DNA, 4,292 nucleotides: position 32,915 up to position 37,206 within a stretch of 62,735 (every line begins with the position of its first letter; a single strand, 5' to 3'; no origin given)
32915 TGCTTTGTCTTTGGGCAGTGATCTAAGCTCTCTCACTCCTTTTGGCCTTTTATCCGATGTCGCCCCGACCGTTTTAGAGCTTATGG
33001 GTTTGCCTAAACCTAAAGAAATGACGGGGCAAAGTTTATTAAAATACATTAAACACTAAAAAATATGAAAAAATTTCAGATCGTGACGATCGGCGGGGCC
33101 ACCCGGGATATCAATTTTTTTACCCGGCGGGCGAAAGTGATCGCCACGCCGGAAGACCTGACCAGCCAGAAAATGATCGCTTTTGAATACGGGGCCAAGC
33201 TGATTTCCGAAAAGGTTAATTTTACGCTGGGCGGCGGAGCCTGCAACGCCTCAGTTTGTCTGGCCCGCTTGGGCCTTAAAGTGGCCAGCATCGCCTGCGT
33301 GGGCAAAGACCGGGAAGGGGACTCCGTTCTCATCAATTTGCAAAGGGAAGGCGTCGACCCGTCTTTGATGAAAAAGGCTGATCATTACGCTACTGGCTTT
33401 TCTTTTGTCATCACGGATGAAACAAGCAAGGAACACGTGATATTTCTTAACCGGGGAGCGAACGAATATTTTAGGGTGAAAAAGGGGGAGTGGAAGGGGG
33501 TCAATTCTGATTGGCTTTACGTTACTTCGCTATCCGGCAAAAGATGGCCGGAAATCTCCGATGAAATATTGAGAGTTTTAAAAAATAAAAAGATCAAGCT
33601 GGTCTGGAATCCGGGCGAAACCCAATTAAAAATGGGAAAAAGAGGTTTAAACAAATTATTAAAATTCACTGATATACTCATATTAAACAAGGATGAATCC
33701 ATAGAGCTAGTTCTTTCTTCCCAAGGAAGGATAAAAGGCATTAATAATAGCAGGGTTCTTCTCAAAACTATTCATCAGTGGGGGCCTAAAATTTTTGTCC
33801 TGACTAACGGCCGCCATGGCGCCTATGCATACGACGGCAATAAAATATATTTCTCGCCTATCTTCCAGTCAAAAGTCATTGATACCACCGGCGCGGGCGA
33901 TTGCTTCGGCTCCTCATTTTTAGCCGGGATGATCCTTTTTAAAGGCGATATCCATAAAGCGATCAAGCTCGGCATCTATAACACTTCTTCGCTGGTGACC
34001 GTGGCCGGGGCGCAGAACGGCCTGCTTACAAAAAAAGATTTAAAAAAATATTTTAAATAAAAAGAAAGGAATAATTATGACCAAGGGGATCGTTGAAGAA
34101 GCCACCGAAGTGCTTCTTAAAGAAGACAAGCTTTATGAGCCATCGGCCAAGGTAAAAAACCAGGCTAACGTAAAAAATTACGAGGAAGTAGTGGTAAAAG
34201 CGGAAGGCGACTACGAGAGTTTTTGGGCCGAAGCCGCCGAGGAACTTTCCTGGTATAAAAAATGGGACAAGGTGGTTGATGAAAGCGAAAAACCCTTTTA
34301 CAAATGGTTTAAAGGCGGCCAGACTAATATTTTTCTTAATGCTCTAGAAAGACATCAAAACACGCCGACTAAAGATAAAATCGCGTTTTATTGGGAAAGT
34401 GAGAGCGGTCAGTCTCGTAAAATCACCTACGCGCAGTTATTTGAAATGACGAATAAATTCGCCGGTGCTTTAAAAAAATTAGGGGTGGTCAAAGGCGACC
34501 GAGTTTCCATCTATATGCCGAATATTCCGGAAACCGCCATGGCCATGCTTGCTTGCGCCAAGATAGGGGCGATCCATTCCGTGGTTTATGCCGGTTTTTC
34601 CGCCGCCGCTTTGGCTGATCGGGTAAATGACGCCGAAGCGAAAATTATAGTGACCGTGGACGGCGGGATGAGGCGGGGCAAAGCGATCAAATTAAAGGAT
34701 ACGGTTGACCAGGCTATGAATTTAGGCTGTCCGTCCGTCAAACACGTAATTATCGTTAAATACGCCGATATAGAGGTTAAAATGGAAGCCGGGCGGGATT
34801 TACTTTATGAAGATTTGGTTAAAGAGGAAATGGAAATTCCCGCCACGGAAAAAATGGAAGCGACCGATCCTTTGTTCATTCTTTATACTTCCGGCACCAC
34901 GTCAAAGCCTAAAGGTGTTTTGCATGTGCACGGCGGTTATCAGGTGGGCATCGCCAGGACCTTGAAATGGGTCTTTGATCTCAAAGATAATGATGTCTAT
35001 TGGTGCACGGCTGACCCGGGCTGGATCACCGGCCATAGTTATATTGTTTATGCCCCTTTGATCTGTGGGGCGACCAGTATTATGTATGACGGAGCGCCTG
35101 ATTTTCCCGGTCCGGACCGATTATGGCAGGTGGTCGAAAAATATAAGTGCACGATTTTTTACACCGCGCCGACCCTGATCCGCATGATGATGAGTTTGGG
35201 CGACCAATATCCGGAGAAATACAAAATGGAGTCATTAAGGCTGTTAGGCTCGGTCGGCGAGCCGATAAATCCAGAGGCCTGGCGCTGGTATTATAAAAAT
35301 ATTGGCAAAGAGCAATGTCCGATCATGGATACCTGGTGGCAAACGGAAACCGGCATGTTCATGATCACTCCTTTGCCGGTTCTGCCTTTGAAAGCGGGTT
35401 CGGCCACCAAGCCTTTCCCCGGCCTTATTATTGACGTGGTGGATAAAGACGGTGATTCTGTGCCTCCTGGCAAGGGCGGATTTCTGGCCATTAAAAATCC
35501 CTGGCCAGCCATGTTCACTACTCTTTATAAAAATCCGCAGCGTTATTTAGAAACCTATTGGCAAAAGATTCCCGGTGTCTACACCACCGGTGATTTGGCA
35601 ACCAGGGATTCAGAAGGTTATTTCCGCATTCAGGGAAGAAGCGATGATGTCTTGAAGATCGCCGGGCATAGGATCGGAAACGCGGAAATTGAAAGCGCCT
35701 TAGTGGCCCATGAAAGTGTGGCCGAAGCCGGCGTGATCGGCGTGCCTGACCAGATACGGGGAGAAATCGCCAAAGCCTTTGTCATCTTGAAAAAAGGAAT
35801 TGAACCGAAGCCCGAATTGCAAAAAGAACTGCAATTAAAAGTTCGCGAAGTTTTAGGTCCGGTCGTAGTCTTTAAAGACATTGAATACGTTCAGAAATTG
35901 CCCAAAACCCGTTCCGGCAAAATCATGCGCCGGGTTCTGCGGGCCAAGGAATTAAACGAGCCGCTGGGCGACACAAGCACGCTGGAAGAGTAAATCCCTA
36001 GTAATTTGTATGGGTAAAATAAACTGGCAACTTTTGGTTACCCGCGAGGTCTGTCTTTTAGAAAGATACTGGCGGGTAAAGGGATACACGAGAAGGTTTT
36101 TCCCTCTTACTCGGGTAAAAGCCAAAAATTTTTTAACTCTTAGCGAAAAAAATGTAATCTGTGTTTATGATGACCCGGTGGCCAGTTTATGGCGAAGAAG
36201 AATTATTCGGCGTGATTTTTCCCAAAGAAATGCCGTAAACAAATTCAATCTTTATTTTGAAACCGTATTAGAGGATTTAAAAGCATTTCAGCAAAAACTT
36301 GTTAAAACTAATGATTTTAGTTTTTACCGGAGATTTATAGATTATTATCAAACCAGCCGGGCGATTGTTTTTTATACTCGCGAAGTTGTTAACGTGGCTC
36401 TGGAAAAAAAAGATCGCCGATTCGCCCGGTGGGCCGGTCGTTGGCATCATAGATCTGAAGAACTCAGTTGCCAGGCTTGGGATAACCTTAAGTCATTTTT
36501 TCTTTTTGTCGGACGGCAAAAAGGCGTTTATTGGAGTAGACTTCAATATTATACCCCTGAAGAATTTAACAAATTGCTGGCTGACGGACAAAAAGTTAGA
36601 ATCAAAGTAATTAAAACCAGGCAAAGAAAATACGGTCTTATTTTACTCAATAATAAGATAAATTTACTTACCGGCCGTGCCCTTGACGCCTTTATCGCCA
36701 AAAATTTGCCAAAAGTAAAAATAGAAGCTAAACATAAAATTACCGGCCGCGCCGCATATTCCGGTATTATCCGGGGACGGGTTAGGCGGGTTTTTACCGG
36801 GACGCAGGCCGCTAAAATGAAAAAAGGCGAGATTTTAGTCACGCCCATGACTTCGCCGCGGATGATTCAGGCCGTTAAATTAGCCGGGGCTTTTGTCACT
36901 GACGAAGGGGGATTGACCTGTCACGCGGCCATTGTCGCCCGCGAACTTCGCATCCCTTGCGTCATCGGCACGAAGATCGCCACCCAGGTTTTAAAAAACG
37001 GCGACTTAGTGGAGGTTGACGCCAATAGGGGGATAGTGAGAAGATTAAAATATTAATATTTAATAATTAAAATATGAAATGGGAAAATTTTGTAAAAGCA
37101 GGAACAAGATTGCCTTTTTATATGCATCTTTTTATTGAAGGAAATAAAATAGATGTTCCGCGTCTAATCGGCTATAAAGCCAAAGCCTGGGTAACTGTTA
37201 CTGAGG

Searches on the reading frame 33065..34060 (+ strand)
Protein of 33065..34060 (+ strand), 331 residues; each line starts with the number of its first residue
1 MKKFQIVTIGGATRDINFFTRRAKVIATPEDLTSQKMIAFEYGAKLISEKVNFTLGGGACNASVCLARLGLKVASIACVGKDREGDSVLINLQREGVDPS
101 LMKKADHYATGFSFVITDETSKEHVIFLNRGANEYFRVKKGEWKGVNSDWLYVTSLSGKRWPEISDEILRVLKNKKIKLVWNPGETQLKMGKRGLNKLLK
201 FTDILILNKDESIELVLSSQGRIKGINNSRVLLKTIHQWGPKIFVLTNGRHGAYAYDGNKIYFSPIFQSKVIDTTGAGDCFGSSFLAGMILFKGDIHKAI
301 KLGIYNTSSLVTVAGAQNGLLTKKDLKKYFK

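Call 101: search_protein_families(library=pfam, max_evalue=0.001, proteins=[window:33065-34060:+])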
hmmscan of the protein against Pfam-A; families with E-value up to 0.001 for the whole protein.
window:33065-34060:+ (331 aa): 1 family
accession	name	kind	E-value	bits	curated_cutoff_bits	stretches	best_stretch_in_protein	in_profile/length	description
PF00294.29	PfkB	-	1.6e-40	139.7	25.8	1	38-320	15-299/302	pfkB family carbohydrate kinase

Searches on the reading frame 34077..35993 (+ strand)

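Call 21: search_protein_families(library=pfam, max_evalue=0.001, proteins=[window:34077-35993:+])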
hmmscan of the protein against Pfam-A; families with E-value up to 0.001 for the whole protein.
window:34077-35993:+ (638 aa): 3 families
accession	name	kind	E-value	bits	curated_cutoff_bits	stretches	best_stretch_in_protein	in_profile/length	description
PF00501.34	AMP-binding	-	3.6e-91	306.3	29.9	1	93-476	3-378/384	AMP-binding enzyme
PF13193.12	AMP-binding_C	-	2.2e-24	86.6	24.5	1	537-615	1-76/76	AMP-binding enzyme C-terminal domain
PF16177.11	ACAS_N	-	3e-19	69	27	1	35-89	1-55/55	Acetyl-coenzyme A synthetase N-terminus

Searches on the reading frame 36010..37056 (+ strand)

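Call 101: search_protein_families(library=pfam, max_evalue=0.001, proteins=[window:36010-37056:+])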
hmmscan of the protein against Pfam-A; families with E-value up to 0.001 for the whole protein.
window:36010-37056:+ (348 aa): 1 family
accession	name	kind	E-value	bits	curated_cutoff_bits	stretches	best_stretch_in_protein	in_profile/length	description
PF00391.29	PEP-utilizers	-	5.1e-26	90.5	23.1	1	271-341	2-72/72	PEP-utilising enzyme, mobile domain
